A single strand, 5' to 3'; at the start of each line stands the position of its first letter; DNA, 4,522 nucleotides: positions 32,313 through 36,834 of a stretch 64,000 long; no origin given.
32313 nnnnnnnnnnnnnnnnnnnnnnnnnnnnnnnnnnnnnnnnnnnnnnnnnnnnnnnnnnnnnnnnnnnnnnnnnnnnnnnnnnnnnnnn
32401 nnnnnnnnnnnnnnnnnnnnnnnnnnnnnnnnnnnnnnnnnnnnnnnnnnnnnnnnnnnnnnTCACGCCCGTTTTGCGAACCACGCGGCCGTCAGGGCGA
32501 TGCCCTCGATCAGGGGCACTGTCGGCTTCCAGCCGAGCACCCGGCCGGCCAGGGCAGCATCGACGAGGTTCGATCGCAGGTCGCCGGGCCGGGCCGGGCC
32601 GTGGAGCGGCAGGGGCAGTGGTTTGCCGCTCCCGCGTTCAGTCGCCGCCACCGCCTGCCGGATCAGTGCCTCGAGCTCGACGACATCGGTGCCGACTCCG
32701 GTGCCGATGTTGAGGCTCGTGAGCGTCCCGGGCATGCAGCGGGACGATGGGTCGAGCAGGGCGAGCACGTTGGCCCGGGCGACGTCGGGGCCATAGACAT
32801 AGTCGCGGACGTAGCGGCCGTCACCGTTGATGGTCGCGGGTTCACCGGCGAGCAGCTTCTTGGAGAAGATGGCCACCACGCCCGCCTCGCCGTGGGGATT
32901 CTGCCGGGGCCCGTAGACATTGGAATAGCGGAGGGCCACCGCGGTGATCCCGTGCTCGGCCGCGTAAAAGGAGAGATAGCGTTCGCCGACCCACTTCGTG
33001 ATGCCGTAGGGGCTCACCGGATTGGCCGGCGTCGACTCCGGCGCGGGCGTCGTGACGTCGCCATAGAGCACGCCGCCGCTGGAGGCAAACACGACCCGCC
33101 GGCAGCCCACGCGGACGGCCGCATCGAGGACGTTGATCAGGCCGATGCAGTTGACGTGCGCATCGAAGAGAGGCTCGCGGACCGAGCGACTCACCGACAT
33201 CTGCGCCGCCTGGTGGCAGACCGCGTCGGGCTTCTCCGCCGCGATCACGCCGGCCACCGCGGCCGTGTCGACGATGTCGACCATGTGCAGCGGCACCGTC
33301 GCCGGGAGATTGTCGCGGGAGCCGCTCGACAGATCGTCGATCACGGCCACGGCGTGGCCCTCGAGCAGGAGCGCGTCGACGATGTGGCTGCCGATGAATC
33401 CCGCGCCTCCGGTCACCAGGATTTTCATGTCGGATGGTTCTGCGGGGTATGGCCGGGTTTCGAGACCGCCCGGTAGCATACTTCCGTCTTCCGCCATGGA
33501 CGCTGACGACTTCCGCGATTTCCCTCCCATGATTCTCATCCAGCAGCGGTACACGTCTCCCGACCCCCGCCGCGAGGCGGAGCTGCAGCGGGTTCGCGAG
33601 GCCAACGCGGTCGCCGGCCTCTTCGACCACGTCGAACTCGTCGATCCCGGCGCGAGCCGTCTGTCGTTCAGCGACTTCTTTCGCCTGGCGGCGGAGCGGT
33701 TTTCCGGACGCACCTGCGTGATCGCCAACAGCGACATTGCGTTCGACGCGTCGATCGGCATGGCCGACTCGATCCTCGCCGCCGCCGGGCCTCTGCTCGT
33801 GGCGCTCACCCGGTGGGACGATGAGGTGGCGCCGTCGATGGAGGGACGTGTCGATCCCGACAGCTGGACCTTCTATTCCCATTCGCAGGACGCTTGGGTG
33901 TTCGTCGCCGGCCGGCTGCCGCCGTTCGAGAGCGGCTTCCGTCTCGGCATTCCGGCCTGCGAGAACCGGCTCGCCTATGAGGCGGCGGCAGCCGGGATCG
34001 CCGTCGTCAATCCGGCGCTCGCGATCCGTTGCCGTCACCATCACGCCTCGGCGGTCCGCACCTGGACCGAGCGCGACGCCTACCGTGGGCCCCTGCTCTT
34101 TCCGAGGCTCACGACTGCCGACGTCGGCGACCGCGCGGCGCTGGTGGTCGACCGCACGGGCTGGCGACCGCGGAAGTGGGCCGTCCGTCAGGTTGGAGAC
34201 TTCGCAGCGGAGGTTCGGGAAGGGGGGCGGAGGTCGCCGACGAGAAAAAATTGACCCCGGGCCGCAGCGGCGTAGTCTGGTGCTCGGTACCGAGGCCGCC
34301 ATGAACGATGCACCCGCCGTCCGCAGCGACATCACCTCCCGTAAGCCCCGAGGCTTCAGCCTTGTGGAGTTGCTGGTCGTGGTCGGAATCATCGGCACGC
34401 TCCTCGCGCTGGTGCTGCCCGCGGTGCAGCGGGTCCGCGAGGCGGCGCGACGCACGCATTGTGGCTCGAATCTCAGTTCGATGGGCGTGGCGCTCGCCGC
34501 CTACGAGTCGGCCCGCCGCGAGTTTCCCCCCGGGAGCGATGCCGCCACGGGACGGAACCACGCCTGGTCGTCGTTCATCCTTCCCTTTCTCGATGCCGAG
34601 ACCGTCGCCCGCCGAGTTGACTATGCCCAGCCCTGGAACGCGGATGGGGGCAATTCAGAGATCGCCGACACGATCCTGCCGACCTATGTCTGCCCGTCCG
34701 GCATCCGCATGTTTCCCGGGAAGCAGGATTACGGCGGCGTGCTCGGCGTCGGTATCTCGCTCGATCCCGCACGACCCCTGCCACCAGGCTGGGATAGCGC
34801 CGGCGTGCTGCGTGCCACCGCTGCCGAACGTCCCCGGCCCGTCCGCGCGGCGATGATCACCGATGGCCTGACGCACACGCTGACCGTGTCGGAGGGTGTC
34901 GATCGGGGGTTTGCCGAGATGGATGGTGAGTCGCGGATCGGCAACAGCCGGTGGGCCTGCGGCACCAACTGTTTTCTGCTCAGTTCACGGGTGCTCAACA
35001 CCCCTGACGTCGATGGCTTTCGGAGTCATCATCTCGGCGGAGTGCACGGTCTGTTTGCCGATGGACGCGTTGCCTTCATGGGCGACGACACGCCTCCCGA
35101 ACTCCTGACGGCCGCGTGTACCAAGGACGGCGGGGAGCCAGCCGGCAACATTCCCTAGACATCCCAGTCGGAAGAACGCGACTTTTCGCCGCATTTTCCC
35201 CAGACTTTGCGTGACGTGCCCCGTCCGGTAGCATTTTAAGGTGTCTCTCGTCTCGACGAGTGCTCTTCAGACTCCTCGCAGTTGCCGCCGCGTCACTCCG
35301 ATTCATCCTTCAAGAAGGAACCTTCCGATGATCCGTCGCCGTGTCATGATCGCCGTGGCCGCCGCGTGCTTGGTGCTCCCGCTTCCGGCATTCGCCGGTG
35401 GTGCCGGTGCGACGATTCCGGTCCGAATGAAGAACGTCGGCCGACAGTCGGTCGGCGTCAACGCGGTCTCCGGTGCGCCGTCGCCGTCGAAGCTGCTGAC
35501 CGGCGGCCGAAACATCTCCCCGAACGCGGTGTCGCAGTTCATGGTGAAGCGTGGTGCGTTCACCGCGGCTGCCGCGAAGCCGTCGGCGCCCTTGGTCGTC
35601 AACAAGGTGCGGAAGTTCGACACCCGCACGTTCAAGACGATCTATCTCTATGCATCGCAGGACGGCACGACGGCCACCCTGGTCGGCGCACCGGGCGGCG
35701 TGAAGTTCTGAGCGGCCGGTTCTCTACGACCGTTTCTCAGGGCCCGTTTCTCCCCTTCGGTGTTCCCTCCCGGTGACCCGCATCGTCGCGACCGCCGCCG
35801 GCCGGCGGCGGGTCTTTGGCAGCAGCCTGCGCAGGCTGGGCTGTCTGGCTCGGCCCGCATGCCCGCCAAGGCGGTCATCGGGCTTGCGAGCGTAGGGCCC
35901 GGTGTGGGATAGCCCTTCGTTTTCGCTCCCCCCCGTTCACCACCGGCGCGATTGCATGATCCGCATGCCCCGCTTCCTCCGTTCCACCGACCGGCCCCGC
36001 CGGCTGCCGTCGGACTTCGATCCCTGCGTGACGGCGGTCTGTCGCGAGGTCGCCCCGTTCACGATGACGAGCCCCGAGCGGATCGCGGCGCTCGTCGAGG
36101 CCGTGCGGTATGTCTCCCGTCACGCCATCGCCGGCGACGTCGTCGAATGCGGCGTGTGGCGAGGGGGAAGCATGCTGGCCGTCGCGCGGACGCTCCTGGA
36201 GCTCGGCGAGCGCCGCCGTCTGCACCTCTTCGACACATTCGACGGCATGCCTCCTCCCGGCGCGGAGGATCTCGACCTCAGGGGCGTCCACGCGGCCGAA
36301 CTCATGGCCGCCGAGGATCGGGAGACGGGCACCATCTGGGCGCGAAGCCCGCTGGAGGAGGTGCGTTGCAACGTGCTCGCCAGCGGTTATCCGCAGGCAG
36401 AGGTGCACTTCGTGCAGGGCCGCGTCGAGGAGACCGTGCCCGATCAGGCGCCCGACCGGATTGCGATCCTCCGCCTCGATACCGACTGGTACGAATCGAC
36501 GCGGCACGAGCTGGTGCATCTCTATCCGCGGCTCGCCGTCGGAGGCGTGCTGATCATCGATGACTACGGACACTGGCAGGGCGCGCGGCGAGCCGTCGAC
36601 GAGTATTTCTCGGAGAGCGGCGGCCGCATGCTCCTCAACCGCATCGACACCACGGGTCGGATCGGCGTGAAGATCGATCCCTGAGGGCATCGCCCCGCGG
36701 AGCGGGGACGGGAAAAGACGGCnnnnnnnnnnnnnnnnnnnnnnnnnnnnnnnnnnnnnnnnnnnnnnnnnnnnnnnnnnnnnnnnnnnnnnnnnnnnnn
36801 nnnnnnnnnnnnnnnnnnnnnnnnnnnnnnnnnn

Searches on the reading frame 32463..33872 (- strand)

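Call 74: search_protein_families(library=pfam, proteins=[window:32463-33872:-], max_evalue=0.00001)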
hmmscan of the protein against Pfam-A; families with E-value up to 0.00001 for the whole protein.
window:32463-33872:- (469 aa): 7 families
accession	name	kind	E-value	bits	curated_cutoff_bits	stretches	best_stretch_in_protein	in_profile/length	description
PF01370.27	Epimerase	-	2.9e-58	197.6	20.9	1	151-377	1-230/240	NAD dependent epimerase/dehydratase family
PF16363.11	GDP_Man_Dehyd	-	7.2e-50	170.8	27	1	152-459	1-330/332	GDP-mannose 4,6 dehydratase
PF01073.25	3Beta_HSD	-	2.8e-19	69.7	22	1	152-372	1-229/280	3-beta hydroxysteroid dehydrogenase/isomerase family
PF04321.23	RmlD_sub_bind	-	3.1e-18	66.3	27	1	149-325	1-157/287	RmlD substrate binding domain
PF02719.21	Polysacc_synt_2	-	2.3e-11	43.9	20.2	1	151-348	1-194/293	Polysaccharide biosynthesis protein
PF07993.18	NAD_binding_4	-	4.1e-10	39.7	20.1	1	212-327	86-210/258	Male sterility protein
PF13460.12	NAD_binding_10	-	5.3e-07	30.1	27.2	1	155-280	1-112/184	NAD(P)H-binding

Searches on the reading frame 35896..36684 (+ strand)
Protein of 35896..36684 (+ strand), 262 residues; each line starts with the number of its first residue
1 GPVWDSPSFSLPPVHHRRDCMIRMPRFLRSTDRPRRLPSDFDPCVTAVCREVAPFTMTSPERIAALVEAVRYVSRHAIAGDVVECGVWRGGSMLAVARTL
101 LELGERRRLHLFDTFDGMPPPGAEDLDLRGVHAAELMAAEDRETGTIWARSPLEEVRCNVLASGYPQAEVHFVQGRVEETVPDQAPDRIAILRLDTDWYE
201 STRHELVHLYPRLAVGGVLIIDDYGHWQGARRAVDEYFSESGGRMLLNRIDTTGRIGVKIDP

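Call 74: search_protein_families(library=pfam, proteins=[window:35896-36684:+], max_evalue=0.00001)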
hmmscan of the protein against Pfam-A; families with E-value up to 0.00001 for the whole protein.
window:35896-36684:+ (262 aa): 2 families
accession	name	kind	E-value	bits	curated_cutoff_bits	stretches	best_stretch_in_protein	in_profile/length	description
PF05711.17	TylF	-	2.5e-43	148.7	23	1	54-254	67-259/264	Macrocin-O-methyltransferase (TylF)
PF13578.12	Methyltransf_24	-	1.5e-13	52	26.3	1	83-224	1-105/105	Methyltransferase domain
